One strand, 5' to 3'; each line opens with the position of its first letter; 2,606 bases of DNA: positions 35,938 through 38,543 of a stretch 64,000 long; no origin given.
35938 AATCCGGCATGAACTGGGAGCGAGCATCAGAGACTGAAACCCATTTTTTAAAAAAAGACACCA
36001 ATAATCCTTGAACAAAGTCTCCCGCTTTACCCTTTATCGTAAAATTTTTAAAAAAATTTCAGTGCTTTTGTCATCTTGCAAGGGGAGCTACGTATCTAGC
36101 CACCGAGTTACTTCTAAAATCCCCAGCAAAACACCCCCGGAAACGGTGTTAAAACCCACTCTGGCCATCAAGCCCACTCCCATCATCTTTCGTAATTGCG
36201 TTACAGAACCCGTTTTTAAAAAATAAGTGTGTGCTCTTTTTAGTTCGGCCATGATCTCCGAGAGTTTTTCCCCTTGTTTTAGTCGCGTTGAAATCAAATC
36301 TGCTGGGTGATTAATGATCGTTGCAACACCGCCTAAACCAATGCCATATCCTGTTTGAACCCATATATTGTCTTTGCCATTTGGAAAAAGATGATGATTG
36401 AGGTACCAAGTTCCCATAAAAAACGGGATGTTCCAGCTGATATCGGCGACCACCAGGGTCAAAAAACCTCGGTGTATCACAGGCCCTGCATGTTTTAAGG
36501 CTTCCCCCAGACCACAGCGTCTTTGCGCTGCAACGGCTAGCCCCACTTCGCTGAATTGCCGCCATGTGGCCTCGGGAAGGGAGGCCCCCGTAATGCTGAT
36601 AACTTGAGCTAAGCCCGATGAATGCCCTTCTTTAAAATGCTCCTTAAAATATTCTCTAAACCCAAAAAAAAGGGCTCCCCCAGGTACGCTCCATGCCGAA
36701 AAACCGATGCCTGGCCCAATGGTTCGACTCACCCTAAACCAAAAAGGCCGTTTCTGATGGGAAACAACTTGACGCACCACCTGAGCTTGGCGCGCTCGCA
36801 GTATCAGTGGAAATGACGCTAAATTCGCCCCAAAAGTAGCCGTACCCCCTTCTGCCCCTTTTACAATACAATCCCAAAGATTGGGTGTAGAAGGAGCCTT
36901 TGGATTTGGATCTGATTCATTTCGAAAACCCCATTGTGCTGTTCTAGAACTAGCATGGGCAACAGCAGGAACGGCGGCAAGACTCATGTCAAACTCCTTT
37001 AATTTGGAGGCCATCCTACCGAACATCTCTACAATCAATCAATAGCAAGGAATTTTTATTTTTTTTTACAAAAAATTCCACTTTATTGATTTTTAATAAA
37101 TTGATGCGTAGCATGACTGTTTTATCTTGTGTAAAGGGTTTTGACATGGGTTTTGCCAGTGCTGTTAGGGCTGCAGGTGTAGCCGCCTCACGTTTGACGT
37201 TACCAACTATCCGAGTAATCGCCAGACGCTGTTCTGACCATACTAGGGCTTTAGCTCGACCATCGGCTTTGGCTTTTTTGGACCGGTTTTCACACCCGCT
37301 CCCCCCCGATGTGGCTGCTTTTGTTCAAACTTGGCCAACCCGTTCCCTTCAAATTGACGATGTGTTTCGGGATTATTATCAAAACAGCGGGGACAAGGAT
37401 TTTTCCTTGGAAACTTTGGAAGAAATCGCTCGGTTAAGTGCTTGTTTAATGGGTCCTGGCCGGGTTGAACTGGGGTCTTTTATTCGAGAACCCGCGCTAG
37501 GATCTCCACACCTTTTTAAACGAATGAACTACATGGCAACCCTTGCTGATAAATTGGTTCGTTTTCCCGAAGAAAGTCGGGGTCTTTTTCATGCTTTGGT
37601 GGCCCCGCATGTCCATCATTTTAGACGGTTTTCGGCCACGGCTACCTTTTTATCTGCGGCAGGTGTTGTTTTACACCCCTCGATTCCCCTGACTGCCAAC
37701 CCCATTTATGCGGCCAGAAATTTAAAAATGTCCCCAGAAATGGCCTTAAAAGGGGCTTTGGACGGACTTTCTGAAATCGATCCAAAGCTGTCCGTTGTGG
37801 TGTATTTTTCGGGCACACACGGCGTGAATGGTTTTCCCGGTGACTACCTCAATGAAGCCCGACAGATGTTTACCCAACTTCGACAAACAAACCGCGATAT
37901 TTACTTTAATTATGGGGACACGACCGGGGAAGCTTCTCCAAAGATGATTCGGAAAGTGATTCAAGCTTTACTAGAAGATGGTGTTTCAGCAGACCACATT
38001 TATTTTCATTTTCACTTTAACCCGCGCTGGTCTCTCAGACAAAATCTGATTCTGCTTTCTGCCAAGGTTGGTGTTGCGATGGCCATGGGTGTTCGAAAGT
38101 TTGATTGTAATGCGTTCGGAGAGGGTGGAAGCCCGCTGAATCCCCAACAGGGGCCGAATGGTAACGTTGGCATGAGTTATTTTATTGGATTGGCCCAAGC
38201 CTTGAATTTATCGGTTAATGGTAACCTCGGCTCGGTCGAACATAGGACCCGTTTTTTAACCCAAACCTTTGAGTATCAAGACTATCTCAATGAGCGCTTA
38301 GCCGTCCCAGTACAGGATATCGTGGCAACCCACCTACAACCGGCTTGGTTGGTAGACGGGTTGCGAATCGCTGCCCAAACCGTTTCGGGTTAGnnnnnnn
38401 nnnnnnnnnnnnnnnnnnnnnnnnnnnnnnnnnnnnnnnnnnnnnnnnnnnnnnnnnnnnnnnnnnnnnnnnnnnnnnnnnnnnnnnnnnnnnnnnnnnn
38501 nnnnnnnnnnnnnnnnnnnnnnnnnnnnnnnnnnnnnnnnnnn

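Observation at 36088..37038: Mitochondrial-carrier-family-like membrane protein (eukaryote-type) in a bacterial chromosome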

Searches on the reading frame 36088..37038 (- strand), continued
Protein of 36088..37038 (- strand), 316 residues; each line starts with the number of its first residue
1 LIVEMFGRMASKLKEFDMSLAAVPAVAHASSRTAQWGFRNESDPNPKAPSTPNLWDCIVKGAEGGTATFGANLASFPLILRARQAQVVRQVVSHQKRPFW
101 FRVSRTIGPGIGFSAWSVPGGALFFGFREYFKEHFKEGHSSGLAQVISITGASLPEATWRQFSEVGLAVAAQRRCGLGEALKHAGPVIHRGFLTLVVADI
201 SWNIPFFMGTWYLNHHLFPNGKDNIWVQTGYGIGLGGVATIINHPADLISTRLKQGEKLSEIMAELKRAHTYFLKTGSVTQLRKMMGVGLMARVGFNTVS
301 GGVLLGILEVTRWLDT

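Call 43: fold_search(model_id=the predicted structure, library=pdb)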
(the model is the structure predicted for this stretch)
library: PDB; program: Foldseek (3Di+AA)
matches with E <= 10: 99; with E <= 0.001: 0
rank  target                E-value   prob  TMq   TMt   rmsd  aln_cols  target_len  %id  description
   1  6gci_A                1.8e-03  1.00  0.60  0.61   6.4       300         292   16  Structure of the bongkrekic acid-inhibited mitochondrial ADP/ATP carrier (released 2019-01-09)
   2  7w5z_M1               6.3e-03  1.00  0.51  0.45   7.4       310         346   12  Cryo-EM structure of Tetrahymena thermophila mitochondrial complex IV, composite dimer model (released 2022-04-06)
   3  8b6h_DS               8.4e-03  1.00  0.51  0.45   7.3       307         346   11  Cryo-EM structure of cytochrome c oxidase dimer (complex IV) from respiratory supercomplex of Tetrahymena thermophila (released 2023-03-29)
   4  8hbv_A                1.6e-02  1.00  0.51  0.52   7.2       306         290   15  Structure of human UCP1 in the nucleotide-free state (released 2023-06-21)
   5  8b6h_DV               2.0e-02  1.00  0.52  0.50   6.9       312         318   13  Cryo-EM structure of cytochrome c oxidase dimer (complex IV) from respiratory supercomplex of Tetrahymena thermophila (released 2023-03-29)
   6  7w5z_M2               3.2e-02  1.00  0.45  0.43   7.9       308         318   14  Cryo-EM structure of Tetrahymena thermophila mitochondrial complex IV, composite dimer model (released 2022-04-06)
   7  4c9h_A                5.5e-01  0.96  0.46  0.48   7.1       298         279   16  Structure of yeast mitochondrial ADP/ATP carrier isoform 2 inhibited by carboxyatractyloside (P212121 crystal form) (released 2014-01-22)
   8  1okc                  5.5e-01  0.89  0.42  0.43   8.5       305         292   18  structure of mitochondrial ADP/ATP carrier in complex with carboxyatractyloside (released 2003-11-07)
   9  4c9j_B                6.0e-01  0.95  0.45  0.49   6.8       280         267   12  Structure of yeast mitochondrial ADP/ATP carrier isoform 3 inhibited by carboxyatractyloside (P212121 crystal form) (released 2014-01-22)
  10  4c9g                  9.9e-01  0.90  0.45  0.49   7.5       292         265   14  Structure of yeast mitochondrial ADP/ATP carrier isoform 2 inhibited by carboxyatractyloside (C2221 crystal form) (released 2014-01-22)
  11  6raf_B                1.0e+00  0.16  0.19  0.13  18.9       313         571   12  Heterodimeric ABC exporter TmrAB in inward-facing narrow conformation under turnover conditions (released 2019-07-31)
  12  8tso_A                1.2e+00  0.13  0.18  0.12  15.3       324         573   14  KDL bound, nucleotide-free MsbA in open, outward-facing conformation (released 2024-06-19)
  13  7vx8_A                1.4e+00  0.11  0.15  0.10  20.0       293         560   14  Cryo-EM structure of ATP-bound human very long-chain fatty acid ABC transporter ABCD1 (released 2022-05-18)
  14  2c3e                  1.4e+00  0.63  0.40  0.41  10.6       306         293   20  The bovine mitochondrial ADP-ATP carrier (released 2005-10-20)
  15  8dwc_R                1.6e+00  0.08  0.15  0.16  18.8       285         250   11  CryoEM structure of Gq-coupled MRGPRX1 with peptide agonist BAM8-22 (released 2022-11-02)
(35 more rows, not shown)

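Call 63: find_related_loci(query=A3, collection=viral_contigs, flank=3000)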
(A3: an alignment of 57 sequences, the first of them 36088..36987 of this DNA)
Query A3 (299 aa) in viral_contigs; peptide patterns used: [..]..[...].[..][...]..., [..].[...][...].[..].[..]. (x = any residue, [..] = any of these).
107 stretches matched a pattern, but none encodes a relative of the query by tblastn (E <= 1e-3).

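Call 64: find_related_loci(query=window:36088-36987:-, collection=metagenome_contigs, flank=10000)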
Query window:36088-36987:- (299 aa) in metagenome_contigs; peptide patterns used: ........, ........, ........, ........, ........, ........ (x = any residue, [..] = any of these).
47 stretches matched a pattern, but none encodes a relative of the query by tblastn (E <= 1e-3).

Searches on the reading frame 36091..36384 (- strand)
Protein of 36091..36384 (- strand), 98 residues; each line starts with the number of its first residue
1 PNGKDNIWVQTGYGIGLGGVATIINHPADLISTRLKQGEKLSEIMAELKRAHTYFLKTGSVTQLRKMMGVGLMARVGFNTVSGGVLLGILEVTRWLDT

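Call 27: search_protein_families(library=pfam, proteins=[window:36091-36384:-], max_evalue=10)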
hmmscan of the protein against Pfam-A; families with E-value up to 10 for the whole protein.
seq(98 aa): 1 family
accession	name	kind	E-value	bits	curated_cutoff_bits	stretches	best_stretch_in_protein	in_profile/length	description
PF00153.32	Mito_carr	-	0.13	12.5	22.3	1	5-43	3-41/96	Mitochondrial carrier protein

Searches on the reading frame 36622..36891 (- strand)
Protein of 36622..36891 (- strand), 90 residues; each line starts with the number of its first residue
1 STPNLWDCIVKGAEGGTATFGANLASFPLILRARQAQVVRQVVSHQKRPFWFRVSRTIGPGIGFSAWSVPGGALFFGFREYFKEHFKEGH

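Call 27: search_protein_families(library=pfam, proteins=[window:36622-36891:-], max_evalue=10)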
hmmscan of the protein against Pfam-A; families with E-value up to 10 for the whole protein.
seq(90 aa): 1 family
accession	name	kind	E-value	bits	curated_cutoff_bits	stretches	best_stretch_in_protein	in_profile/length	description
PF00153.32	Mito_carr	-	0.19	11.9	22.3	1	66-88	72-94/96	Mitochondrial carrier protein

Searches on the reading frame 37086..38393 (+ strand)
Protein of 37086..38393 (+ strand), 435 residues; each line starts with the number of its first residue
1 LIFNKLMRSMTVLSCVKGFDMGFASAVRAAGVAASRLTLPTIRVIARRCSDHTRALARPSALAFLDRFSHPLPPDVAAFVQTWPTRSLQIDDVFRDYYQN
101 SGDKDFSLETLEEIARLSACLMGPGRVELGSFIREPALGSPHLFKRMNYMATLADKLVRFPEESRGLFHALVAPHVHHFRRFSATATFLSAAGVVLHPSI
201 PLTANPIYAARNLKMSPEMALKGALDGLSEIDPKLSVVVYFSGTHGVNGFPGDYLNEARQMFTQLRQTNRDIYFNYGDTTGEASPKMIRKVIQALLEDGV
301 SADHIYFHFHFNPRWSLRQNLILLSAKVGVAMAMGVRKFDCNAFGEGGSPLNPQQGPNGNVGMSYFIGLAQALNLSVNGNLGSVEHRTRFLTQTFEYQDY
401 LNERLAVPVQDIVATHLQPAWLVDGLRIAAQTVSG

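Call 3: search_protein_families(library=pfam, proteins=[window:37086-38393:+], max_evalue=10)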
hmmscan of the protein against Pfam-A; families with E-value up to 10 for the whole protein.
window:37086-38393:+ (435 aa): 3 families
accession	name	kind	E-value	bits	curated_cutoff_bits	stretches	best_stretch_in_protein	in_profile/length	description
PF00682.25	HMGL-like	-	0.045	13.6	29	1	271-378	156-247/260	HMGL-like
PF00884.28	Sulfatase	-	0.066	12.9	25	1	213-302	142-231/301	Sulfatase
PF23482.1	YLR146W-A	-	0.33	11.5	27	1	256-272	21-37/62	YLR146W-A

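Call 4: search_protein_families(library=ncbifam, proteins=[window:37086-38393:+], max_evalue=10)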
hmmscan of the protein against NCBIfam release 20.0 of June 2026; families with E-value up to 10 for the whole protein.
window:37086-38393:+ (435 aa): 1 family
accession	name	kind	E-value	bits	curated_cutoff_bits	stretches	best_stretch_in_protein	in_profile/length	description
NF004283.0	PRK05692.1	subfamily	1.2e-07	31.1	246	1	275-396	175-285/300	hydroxymethylglutaryl-CoA lyase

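Call 55: search_solved_structures(query=window:37086-38393:+, max_evalue=1)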
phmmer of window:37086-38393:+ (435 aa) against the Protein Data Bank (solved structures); distinct sequences matched with E-value up to 1: 3.
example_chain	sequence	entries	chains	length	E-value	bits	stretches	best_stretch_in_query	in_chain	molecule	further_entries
6nds_A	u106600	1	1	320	1.1e-06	30.7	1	202-385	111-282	3-hydroxy-3-methylglutaryl-CoA lyase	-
1ydo_A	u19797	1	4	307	1.1e-05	27.5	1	275-383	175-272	HMG-CoA Lyase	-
1ydn_A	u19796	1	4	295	0.32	12.8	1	275-368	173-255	HYDROXYMETHYLGLUTARYL-COA LYASE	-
